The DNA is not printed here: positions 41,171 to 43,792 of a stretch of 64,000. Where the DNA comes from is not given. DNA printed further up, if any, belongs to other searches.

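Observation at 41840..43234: Full-size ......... intein inside a UDP-glucuronate decarboxylase (UXS/RmlB-like) gene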

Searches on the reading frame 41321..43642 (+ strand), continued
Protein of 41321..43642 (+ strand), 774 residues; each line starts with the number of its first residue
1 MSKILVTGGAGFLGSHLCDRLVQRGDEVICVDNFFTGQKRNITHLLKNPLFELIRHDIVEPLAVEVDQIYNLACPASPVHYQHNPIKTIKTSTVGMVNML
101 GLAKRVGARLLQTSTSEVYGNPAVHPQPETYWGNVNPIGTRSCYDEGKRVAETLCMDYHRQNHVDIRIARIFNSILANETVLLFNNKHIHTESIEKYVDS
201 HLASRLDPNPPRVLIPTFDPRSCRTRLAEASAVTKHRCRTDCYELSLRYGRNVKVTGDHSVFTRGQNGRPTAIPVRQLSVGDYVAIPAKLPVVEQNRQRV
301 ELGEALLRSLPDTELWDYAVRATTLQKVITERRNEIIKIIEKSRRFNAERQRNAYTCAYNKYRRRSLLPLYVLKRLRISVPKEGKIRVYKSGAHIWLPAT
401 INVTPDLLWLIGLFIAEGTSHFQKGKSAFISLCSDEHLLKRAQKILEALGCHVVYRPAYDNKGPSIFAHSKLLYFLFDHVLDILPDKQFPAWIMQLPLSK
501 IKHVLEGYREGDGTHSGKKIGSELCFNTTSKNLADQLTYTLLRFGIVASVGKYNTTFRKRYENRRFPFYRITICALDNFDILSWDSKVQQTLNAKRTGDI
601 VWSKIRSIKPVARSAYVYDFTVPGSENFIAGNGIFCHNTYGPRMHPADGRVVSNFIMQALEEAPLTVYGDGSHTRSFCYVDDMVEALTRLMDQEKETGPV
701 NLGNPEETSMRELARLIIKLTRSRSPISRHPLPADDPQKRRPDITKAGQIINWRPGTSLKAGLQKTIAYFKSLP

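Call 12: list_cluster_members(proteins=[P0001, P0067, P0081, P0109, P0118, P0051, P0033])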
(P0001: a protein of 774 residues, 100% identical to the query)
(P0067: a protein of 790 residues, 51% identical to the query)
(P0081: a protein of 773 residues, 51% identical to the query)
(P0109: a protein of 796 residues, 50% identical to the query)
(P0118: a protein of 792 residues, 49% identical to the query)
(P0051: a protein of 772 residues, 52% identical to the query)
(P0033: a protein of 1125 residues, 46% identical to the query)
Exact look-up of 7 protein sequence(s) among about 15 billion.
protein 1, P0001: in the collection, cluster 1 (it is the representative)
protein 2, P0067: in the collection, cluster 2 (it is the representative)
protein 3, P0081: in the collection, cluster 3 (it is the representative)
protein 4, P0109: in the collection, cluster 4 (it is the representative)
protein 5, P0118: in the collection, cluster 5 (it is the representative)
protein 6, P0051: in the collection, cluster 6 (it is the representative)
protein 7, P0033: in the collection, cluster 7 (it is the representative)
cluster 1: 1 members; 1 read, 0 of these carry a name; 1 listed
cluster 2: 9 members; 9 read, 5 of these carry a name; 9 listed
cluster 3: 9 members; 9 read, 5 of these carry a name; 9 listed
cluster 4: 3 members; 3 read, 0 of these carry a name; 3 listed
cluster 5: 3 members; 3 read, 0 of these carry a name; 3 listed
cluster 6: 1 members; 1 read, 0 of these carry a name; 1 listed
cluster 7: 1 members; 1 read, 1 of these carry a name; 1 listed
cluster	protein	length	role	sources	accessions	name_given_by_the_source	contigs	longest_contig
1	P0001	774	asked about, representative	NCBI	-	-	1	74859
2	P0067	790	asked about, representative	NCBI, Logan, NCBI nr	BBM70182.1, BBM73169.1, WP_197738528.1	hypothetical protein RmaAA213_20280 [Rhodothermus marinus] | GDP-mannose 4,6-dehydratase [Rhodothermus marinus]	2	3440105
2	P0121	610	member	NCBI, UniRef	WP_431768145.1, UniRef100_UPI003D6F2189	LAGLIDADG family homing endonuclease [Rhodothermus marinus] | LAGLIDADG family homing endonuclease n=1 Tax=Rhodothermus marinus TaxID=29549 ...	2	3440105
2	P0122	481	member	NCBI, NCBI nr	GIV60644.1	MAG: hypothetical protein KatS3mg043_1733 [Rhodothermaceae bacterium]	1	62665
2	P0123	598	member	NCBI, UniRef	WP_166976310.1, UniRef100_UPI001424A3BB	LAGLIDADG family homing endonuclease [Rhodocaloribacter litoris] | LAGLIDADG family homing endonuclease n=1 Tax=Rhodocaloribacter litoris TaxID=2558931 ...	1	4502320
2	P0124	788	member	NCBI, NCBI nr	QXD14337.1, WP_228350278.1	GDP-mannose 4,6-dehydratase [Rhodocaloribacter litoris] | NAD-dependent epimerase/dehydratase family protein [Rhodocaloribacter litoris]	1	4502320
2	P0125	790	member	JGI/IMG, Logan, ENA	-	-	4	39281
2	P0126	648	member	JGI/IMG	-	-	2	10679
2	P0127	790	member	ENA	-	-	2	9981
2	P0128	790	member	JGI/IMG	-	-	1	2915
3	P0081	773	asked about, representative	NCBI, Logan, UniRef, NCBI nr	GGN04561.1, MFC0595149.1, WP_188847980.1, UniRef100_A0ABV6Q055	hypothetical protein GCM10007092_18890 [Thermus composti] | NAD-dependent epimerase/dehydratase family protein n=1 Tax=Thermus composti TaxID=532059 ... | NAD-dependent epimerase/dehydratase family protein [Thermus composti]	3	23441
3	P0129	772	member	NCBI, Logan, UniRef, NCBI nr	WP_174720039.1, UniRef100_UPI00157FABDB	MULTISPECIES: NAD-dependent epimerase/dehydratase family protein [unclassified ... | NAD-dependent epimerase/dehydratase family protein n=1 Tax=unclassified Meiothermus ...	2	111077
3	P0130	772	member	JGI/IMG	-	nucleoside-diphosphate-sugar epimerase/intein/homing endonuclease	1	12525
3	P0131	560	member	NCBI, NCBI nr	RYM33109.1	NAD-dependent epimerase/dehydratase family protein [Meiothermus sp. PNK-Is4]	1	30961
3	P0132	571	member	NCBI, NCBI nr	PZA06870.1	hypothetical protein DNA98_11460 [Meiothermus sp. Pnk-1]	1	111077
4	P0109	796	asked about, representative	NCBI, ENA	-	-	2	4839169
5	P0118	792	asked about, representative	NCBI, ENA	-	-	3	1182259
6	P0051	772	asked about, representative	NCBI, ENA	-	-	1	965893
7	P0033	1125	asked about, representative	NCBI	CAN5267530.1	hypothetical protein BH20ACI1_BH20ACI1_06070 [soil metagenome]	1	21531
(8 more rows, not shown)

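Call 14: find_encoding_contigs(protein=P0001, flank=3000, max_places=3)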
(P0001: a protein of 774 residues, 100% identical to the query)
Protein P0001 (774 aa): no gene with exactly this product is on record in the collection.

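Call 52: search_protein_families(library=pfam, proteins=[P0024, P0045], max_evalue=0.001)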
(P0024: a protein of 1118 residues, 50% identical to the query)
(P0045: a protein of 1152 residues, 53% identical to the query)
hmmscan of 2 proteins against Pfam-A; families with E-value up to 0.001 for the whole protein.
P0024 (1118 aa): 7 families
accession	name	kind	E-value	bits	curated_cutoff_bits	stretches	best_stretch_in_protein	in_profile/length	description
PF16363.11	GDP_Man_Dehyd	-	1.2e-45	156.8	27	2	4-146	1-156/332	GDP-mannose 4,6 dehydratase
PF01370.27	Epimerase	-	1.7e-43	149.2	20.9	2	3-145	1-144/240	NAD dependent epimerase/dehydratase family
PF14890.11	Intein_splicing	-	6e-17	62.3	35.8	1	558-978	36-155/155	Intein splicing domain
PF14528.11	LAGLIDADG_3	-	1.1e-15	58.1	22.5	1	844-898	6-56/82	LAGLIDADG-like domain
PF07993.18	NAD_binding_4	-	1.5e-08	34.6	20.1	0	59-124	83-147/258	Male sterility protein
PF01073.25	3Beta_HSD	-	3.8e-06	26.6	22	1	4-120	1-122/280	3-beta hydroxysteroid dehydrogenase/isomerase family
PF02719.21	Polysacc_synt_2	-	0.00029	20.6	20.2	0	3-107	1-120/293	Polysaccharide biosynthesis protein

P0045 (1152 aa): 6 families
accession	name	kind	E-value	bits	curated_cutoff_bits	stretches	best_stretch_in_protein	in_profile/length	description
PF01370.27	Epimerase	-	4.3e-40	138.1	20.9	2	3-162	1-141/240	NAD dependent epimerase/dehydratase family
PF16363.11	GDP_Man_Dehyd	-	3.1e-39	135.8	27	2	4-164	1-154/332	GDP-mannose 4,6 dehydratase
PF14890.11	Intein_splicing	-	1.8e-31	109.5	35.8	1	570-1008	15-155/155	Intein splicing domain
PF14528.11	LAGLIDADG_3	-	8.5e-17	61.6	22.5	1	875-948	7-73/82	LAGLIDADG-like domain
PF07993.18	NAD_binding_4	-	1.5e-06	28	20.1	1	5-142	1-145/258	Male sterility protein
PF02719.21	Polysacc_synt_2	-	0.0005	19.8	20.2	0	3-127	1-120/293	Polysaccharide biosynthesis protein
